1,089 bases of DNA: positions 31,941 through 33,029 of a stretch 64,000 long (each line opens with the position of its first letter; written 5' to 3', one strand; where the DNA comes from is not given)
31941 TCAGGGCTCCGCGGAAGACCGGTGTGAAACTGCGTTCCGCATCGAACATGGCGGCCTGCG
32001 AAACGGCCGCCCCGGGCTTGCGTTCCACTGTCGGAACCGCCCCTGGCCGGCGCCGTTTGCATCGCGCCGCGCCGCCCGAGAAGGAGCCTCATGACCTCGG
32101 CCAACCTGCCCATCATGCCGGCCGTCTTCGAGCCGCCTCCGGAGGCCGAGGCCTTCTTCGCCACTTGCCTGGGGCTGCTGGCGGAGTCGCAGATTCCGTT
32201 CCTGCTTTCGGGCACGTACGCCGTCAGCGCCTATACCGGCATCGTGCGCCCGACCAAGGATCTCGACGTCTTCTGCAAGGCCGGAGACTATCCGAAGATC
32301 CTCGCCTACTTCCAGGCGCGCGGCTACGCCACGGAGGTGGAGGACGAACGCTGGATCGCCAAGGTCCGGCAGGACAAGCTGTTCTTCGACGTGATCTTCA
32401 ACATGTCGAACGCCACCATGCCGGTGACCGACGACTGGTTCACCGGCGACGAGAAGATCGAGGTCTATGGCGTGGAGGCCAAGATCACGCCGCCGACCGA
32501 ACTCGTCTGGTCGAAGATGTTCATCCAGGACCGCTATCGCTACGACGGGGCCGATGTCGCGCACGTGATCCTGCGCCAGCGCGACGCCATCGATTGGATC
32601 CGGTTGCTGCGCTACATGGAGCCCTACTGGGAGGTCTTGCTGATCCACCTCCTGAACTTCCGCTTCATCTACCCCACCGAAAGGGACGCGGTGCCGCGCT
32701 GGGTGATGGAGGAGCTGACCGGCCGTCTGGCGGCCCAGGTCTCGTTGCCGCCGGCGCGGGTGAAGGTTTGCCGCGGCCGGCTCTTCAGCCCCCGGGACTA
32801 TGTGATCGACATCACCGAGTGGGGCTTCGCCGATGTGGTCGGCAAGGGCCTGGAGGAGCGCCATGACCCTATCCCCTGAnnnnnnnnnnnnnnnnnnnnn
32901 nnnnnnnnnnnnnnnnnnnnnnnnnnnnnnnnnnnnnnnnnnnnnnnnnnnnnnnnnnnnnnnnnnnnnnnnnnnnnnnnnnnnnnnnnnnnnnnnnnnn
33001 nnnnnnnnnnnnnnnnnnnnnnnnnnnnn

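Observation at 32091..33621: Stress-controlled nucleotidyltransferase + metallophosphoesterase pair: possible writer/eraser system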

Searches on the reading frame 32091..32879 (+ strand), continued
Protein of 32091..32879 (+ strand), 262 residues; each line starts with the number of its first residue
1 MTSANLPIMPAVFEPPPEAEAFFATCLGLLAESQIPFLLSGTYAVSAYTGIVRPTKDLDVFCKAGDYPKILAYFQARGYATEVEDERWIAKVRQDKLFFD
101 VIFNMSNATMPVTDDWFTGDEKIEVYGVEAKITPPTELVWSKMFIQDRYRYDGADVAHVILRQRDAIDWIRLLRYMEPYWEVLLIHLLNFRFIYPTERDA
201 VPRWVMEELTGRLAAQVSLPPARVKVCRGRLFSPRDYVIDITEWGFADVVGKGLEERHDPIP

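Call 96: search_protein_families(library=pfam, proteins=[P0329, P0375, P0340, P0322, P0323, P0355, P0265, P0275, P0280, P0287], max_evalue=0.001)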
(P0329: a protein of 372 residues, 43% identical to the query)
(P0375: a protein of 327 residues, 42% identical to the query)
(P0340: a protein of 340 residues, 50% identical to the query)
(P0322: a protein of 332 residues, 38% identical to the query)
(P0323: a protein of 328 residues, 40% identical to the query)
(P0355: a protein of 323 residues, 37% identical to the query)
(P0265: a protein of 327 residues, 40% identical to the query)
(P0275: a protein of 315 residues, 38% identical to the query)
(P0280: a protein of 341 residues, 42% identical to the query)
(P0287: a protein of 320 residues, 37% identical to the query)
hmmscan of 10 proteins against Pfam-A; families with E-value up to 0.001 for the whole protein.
P0329 (372 aa): 1 family
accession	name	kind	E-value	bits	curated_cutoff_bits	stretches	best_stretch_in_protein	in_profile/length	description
PF14907.12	NTP_transf_5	-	4.8e-07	30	31.2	1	198-351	62-230/249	Uncharacterised nucleotidyltransferase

P0375 (327 aa): 1 family
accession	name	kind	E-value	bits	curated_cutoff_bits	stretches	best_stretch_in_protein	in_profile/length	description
PF14907.12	NTP_transf_5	-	0.00074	19.6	31.2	0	200-248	77-124/249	Uncharacterised nucleotidyltransferase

P0340 (340 aa): 1 family
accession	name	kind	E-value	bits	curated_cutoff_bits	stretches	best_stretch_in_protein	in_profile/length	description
PF09970.15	DUF2204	-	1.1e-05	25.6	20.3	1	29-154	5-135/181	Nucleotidyl transferase of unknown function (DUF2204)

P0322 (332 aa): 2 families
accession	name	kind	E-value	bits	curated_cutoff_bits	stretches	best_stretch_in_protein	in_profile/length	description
PF09970.15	DUF2204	-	6.8e-06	26.3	20.3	1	83-211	4-137/181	Nucleotidyl transferase of unknown function (DUF2204)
PF14907.12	NTP_transf_5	-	0.0003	20.9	31.2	1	86-237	62-228/249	Uncharacterised nucleotidyltransferase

P0323 (328 aa): 3 families
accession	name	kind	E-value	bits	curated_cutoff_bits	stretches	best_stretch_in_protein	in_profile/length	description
PF09970.15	DUF2204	-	4.3e-07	30.2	20.3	1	50-179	6-140/181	Nucleotidyl transferase of unknown function (DUF2204)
PF14907.12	NTP_transf_5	-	9.1e-05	22.6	31.2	1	79-201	92-227/249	Uncharacterised nucleotidyltransferase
PF08843.17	AbiEii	-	0.00057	20.3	22.5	0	64-101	16-53/238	Nucleotidyl transferase AbiEii toxin, Type IV TA system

P0355 (323 aa): 1 family
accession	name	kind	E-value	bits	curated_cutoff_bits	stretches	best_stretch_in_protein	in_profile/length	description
PF14907.12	NTP_transf_5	-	3.8e-06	27.1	31.2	1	43-191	65-226/249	Uncharacterised nucleotidyltransferase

P0265 (327 aa): 2 families
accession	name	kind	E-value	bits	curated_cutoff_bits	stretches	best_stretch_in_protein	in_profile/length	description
PF14907.12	NTP_transf_5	-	9.3e-12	45.5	31.2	1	21-174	60-228/249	Uncharacterised nucleotidyltransferase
PF09970.15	DUF2204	-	0.00055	20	20.3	1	21-150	5-139/181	Nucleotidyl transferase of unknown function (DUF2204)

P0275 (315 aa): 1 family
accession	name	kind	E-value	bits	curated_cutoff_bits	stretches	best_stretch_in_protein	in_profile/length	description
PF14907.12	NTP_transf_5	-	3.5e-05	23.9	31.2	1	80-218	79-230/249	Uncharacterised nucleotidyltransferase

P0280 (341 aa): 2 families
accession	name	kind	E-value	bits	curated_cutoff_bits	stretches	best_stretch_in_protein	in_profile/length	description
PF14907.12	NTP_transf_5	-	7.9e-06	26.1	31.2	1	51-120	51-122/249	Uncharacterised nucleotidyltransferase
PF10706.15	Aminoglyc_resit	-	9.8e-05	23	21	1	62-118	4-61/149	Aminoglycoside-2''-adenylyltransferase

P0287 (320 aa): 1 family
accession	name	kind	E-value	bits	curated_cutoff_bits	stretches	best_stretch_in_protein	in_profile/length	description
PF14907.12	NTP_transf_5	-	1.8e-07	31.5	31.2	1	41-196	60-228/249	Uncharacterised nucleotidyltransferase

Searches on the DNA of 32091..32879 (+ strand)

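Call 39: search_dna_similar(query=L081:3700-5415:+, collection=plasmids, mode=near, max_rows=60)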
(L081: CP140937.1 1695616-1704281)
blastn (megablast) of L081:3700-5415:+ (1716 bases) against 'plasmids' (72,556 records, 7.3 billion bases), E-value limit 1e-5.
Records with a match: 63; places in all: 63; records where one place covers at least 80% of the query: 63.
Best place of each record, by identity: >=99% 14; 95-99% 37; 80-90% 12.
By first word of the organism name: Sinorhizobium 63.
By predicted mobility (MOB-suite, as given by PLSDB): mobilizable 57; non-mobilizable 5; conjugative 1.
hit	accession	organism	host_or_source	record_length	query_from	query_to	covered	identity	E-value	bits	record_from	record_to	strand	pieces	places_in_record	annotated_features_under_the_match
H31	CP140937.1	Sinorhizobium meliloti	Medicago lupulina,whole organism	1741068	1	1716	100%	100.0%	0e+0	3169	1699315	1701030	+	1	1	nucleotidyltransferase family protein | metallophosphoesterase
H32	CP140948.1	Sinorhizobium meliloti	Medicago lupulina,whole organism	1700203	1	1716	100%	100.0%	0e+0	3169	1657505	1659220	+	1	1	nucleotidyltransferase family protein | metallophosphoesterase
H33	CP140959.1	Sinorhizobium meliloti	Medicago lupulina,whole organism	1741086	1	1716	100%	100.0%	0e+0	3169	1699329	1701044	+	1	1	nucleotidyltransferase family protein | metallophosphoesterase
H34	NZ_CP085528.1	Sinorhizobium meliloti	Medicago,cell culture,lupulina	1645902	1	1716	100%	99.7%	0e+0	3142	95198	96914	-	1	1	none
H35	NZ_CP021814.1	Sinorhizobium meliloti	Medicago truncatula,Single Cell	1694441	1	1716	100%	99.6%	0e+0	3131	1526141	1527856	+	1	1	none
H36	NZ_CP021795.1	Sinorhizobium meliloti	Medicago sativa,Single Cell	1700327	1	1716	100%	99.1%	0e+0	3081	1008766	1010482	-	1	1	none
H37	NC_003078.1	Sinorhizobium meliloti 1021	-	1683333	1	1716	100%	99.0%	0e+0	3075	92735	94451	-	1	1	none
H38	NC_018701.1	Sinorhizobium meliloti Rm41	-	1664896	1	1716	100%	99.0%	0e+0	3075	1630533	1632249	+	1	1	none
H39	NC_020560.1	Sinorhizobium meliloti 2011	-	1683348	1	1716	100%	99.0%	0e+0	3075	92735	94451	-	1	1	none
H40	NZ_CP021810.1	Sinorhizobium meliloti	Medicago sativa,Single Cell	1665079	1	1716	100%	99.0%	0e+0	3075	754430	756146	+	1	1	none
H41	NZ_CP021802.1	Sinorhizobium meliloti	Medicago sativa,Single Cell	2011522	1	1716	100%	99.0%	0e+0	3075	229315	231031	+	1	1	none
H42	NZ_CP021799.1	Sinorhizobium meliloti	Medicago sativa,Single Cell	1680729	1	1716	100%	99.0%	0e+0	3075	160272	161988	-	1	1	none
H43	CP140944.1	Sinorhizobium meliloti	Medicago lupulina,whole organism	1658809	1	1716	100%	99.0%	0e+0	3075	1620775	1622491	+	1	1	hypothetical protein | metallophosphoesterase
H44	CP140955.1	Sinorhizobium meliloti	Medicago lupulina,whole organism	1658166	1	1716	100%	99.0%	0e+0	3075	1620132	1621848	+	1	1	hypothetical protein | metallophosphoesterase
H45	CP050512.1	Sinorhizobium meliloti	Medicago sativa,cell culture,root nodule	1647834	1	1716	100%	99.0%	0e+0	3072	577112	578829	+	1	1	hypothetical protein | metallophosphoesterase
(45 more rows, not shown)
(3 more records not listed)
